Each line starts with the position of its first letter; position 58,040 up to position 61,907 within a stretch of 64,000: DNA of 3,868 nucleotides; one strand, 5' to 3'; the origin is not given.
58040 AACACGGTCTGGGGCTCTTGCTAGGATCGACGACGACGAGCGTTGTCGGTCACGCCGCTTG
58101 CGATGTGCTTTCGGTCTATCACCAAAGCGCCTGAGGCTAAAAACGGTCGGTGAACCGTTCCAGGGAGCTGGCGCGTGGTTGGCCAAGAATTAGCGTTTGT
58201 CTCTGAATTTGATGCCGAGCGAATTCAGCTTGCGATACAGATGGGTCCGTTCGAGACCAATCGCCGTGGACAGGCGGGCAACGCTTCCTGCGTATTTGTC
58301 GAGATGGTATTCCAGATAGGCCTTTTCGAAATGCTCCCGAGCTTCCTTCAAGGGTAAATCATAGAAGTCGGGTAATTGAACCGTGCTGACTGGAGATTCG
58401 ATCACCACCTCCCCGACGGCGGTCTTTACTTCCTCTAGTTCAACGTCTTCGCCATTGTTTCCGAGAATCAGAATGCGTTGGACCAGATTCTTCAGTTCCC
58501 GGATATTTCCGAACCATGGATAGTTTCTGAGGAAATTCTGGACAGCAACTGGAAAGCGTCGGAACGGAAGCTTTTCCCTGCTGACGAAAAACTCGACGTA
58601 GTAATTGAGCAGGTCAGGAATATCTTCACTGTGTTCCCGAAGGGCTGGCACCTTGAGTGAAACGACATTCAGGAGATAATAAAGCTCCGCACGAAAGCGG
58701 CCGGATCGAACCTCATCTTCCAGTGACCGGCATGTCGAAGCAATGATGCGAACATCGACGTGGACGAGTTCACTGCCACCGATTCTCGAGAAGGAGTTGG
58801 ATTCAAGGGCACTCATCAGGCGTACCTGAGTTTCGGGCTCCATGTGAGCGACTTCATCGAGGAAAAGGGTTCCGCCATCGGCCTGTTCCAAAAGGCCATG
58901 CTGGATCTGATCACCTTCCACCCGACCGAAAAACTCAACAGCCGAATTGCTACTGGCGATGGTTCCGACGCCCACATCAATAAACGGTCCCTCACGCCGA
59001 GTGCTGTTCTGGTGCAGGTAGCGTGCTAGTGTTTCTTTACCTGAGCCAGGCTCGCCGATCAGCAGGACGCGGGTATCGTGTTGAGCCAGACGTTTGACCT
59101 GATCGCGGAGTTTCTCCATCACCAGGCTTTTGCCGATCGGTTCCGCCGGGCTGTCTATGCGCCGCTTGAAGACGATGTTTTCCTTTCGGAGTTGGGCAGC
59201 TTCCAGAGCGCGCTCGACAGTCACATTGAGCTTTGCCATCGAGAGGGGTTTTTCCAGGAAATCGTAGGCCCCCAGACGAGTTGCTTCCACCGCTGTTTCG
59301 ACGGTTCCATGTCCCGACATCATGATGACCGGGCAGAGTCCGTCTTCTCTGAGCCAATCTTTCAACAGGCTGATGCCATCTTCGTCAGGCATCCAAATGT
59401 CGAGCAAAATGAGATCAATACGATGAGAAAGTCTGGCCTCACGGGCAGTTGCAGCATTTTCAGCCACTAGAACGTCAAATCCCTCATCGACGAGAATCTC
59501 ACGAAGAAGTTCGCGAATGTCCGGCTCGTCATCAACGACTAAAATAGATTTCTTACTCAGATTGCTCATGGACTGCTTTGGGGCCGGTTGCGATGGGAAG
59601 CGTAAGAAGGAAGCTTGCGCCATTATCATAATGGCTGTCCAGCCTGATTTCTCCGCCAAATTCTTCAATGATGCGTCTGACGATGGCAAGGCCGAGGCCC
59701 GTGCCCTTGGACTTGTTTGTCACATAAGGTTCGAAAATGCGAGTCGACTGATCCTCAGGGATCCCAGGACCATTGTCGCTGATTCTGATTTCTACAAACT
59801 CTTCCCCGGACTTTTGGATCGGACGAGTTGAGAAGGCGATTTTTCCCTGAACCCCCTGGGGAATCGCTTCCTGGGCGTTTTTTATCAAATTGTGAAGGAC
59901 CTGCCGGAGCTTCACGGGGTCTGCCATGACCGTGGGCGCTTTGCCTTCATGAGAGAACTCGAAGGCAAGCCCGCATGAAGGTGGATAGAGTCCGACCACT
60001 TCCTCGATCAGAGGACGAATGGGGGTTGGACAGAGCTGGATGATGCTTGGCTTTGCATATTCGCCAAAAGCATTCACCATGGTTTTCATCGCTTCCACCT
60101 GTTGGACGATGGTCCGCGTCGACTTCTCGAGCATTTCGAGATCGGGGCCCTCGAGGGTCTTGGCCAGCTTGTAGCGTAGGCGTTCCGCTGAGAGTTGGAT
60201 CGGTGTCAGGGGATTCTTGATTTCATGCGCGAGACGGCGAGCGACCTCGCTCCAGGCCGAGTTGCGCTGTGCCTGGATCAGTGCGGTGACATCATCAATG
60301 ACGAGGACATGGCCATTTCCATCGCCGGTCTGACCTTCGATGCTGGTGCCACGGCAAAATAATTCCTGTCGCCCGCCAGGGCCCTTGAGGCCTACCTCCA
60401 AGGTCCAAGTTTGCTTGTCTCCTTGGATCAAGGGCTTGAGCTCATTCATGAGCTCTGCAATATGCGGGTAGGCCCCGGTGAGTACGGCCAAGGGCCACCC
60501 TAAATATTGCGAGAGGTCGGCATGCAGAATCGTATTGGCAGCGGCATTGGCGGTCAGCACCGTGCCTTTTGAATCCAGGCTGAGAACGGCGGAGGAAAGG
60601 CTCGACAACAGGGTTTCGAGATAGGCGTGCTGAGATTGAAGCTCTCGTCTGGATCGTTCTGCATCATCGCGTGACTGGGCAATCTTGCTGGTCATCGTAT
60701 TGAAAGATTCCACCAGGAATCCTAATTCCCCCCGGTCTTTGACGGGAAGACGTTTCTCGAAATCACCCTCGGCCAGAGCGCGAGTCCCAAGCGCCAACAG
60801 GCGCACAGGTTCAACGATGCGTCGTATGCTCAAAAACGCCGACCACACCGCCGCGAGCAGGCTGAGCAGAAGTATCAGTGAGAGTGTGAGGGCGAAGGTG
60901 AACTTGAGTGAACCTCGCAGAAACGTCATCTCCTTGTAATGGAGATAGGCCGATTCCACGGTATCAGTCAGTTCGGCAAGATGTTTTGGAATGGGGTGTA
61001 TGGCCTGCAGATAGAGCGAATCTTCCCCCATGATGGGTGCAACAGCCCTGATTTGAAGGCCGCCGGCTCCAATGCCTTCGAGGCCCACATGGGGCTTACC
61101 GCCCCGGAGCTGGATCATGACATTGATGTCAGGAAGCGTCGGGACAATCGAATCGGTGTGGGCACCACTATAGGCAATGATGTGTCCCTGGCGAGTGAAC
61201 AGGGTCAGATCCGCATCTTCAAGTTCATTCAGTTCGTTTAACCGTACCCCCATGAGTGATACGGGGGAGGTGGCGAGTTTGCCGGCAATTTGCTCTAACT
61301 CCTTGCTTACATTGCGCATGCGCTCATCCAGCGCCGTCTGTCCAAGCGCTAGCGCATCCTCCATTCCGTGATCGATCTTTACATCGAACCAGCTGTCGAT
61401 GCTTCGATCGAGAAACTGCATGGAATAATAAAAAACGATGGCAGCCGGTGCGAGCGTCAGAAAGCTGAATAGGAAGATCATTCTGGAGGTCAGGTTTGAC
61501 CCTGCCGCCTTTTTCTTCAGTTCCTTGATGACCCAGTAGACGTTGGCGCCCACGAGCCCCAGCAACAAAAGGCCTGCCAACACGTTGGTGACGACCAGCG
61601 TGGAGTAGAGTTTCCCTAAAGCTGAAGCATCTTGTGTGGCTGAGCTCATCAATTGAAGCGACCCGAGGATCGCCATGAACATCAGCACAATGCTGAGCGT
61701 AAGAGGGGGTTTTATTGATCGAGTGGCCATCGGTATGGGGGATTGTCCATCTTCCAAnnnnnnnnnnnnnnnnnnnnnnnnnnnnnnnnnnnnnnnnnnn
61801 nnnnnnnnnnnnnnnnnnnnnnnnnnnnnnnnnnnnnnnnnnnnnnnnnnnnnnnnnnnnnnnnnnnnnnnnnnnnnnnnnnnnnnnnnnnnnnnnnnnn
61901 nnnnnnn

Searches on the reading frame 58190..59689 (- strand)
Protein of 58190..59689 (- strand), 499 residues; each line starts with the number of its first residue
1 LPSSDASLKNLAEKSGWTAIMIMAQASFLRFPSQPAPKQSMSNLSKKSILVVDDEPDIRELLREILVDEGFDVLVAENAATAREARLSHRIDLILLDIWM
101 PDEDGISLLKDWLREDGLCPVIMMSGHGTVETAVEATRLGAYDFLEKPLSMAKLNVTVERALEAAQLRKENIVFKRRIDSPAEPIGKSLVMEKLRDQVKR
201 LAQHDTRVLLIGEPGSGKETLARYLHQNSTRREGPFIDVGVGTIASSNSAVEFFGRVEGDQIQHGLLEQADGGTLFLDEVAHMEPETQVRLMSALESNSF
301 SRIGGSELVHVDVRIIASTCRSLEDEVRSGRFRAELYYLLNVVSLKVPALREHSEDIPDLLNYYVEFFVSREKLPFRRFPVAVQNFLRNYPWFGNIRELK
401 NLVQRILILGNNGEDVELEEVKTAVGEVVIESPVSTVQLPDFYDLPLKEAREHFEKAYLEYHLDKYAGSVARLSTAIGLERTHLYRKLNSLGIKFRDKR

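Call 68: search_protein_families(library=ncbifam, proteins=[window:58190-59689:-], max_evalue=1e-10)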
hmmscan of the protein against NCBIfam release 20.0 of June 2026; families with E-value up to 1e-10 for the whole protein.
window:58190-59689:- (499 aa): 73 families (the best 25 are shown)
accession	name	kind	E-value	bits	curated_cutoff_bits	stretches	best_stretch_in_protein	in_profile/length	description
NF051870.1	NAssimRespRegNtrX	equivalog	1.3e-135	452.8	600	1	48-493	3-452/452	nitrogen assimilation response regulator NtrX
TIGR01818.1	ntrC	equivalog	4.1e-93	312.7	558.6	1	49-490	1-462/463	nitrogen regulation protein NR(I)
NF008469.0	PRK11361.1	equivalog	9.4e-93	311.4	714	1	46-494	4-457/461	acetoacetate metabolism transcriptional regulator AtoC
TIGR02915.1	PEP_resp_reg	equivalog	8.3e-79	265.5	502.6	1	49-494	1-445/445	PEP-CTERM-box response regulator transcription factor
NF007689.0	PRK10365.1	equivalog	6.5e-77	259.2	760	1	46-487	5-438/441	sigma-54-dependent response regulator transcription factor ZraR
NF041946.1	LuxO_transreg_Vib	equivalog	1.5e-75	254.8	800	1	52-490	2-459/463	quorum-sensing sigma-54 dependent transcriptional regulator LuxO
NF011695.0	PRK15115.1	equivalog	2.1e-73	247.6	763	1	47-489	7-434/445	two-component system response regulator GlrR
NF008176.1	PRK10923.1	equivalog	3e-72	243.7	620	1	47-436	4-396/469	nitrogen regulation protein NR(I)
NF041552.1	TF_PrdR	equivalog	1.6e-67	228.2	795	1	153-490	239-575/577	sigma-54 dependent transcriptional regulator PrdR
NF003451.0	PRK05022.1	equivalog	3.2e-64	217.5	476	1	154-494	164-511/512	nitric oxide reductase transcriptional regulator NorR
TIGR02329.1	propionate_PrpR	equivalog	8.3e-63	212.8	499.2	1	157-489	187-525/526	propionate catabolism operon regulatory protein PrpR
NF049963.1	RespRegFlgRCampy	domain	2.1e-62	211.4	750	1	49-414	3-371/429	fla regulon two-component system response regulator FlgR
NF038308.1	RNA_repair_RtcR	equivalog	2.5e-62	211.5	650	1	185-428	183-439/530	RNA repair transcriptional activator RtcR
TIGR01817.1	nifA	equivalog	2.9e-61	207.8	528.85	1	159-413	172-431/534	nif-specific transcriptional activator NifA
NF050807.1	TransRegFlbDCaul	equivalog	8.6e-58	196.3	750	1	65-428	19-368/454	sigma-54-dependent transcriptional regulator FlbD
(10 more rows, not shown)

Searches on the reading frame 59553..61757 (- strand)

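Call 68: search_protein_families(library=ncbifam, proteins=[window:59553-61757:-], max_evalue=1e-10)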
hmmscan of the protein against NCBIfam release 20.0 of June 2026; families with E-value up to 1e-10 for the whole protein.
window:59553-61757:- (734 aa): 64 families (the best 25 are shown)
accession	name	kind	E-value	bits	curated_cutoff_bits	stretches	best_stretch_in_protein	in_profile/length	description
NF047496.1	HK_LIC11548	equivalog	2.3e-66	224.8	750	2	492-722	350-589/589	LIC_11548 family sensor histidine kinase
NF008468.0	PRK11360.1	equivalog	8e-63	212.8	646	1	293-725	199-611/616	two-component system sensor histidine kinase AtoS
NF033092.0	HK_WalK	equivalog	5.6e-41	140.8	725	1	298-722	185-594/594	cell wall metabolism sensor histidine kinase WalK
NF007688.0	PRK10364.1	equivalog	2.3e-37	128.8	479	1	501-724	239-453/460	two-component system sensor histidine kinase ZraS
NF046044.1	PnpS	equivalog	5.2e-36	124.5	400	1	325-721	9-390/390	two-component system histidine kinase PnpS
NF045911.1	TCSHisKinNblS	equivalog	3.6e-35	121.4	1000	1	287-722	183-620/621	two-component system sensor histidine kinase NblS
NF010411.0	PRK13837.1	equivalog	1.3e-33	116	647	1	493-728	441-681/828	two-component system VirA-like sensor kinase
NF006800.0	PRK09303.1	equivalog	1.4e-29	103.3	342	1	503-724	152-379/383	histidine kinase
NF041777.1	sens_FixL_Rhizob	equivalog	4.1e-28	98.3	850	1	492-724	252-483/485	sensor protein FixL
NF007004.0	PRK09467.1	equivalog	1.6e-27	96.4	415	1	510-722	240-436/440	two-component system sensor histidine kinase EnvZ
NF053867.1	SprKinKinDBac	equivalog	3.3e-27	95.1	775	1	505-723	289-498/500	sporulation kinase KinD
NF008293.1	PRK11073.1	equivalog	1.1e-26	93.9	240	1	379-722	8-347/349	nitrogen regulation protein NR(II)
TIGR02956.1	TMAO_torS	equivalog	6.4e-26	90.7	676.5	1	597-730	559-690/967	TMAO reductase system sensor histidine kinase/response regulator TorS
NF052574.1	HisKinEspCMyxo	equivalog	7e-25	87.3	1200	1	492-730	407-645/785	serine histidine kinase EspC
NF012163.2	BaeS_SmeS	equivalog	8.5e-25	87.6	500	1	510-720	248-456/457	sensor histidine kinase efflux regulator BaeS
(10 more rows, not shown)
